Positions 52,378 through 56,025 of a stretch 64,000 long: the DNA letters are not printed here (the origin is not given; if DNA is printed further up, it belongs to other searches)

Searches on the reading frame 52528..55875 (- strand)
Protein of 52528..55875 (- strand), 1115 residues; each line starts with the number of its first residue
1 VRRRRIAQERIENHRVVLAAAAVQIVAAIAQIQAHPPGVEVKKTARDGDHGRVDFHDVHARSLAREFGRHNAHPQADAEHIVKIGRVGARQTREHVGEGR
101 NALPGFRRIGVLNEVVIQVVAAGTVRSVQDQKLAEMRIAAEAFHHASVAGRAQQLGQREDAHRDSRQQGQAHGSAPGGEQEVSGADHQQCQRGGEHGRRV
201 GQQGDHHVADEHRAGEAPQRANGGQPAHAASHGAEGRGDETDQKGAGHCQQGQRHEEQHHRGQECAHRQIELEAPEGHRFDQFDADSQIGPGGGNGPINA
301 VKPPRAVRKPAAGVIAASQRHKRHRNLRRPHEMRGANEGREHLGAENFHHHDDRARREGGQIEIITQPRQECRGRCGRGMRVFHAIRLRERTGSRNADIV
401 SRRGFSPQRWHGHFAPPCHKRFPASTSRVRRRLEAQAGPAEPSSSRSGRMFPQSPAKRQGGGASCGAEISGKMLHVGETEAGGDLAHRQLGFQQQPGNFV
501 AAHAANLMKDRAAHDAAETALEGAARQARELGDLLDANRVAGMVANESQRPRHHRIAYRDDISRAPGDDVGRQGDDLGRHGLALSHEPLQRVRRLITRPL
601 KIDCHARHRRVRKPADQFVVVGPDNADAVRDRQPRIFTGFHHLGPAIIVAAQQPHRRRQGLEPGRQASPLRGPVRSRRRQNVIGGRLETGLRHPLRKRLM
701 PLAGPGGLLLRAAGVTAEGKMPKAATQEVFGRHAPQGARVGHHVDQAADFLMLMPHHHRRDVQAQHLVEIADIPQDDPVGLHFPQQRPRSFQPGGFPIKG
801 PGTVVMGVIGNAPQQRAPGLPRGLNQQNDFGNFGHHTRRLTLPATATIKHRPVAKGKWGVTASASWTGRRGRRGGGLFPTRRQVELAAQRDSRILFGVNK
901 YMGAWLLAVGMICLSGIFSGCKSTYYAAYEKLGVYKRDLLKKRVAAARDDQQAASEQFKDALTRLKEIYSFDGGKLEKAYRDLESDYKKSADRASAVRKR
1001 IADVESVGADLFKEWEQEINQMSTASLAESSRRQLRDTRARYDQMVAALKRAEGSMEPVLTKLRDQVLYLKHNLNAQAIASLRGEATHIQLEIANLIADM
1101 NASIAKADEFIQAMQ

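Call 52: search_protein_families(library=pfam, proteins=[window:52528-55875:-], max_evalue=0.00001)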
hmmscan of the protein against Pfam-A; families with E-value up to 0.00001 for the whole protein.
window:52528-55875:- (1115 aa): 1 family
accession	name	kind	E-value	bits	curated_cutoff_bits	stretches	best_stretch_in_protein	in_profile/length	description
PF11172.13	DUF2959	-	1.9e-72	243.9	26.8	1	925-1114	1-190/190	Protein of unknown function (DUF2959)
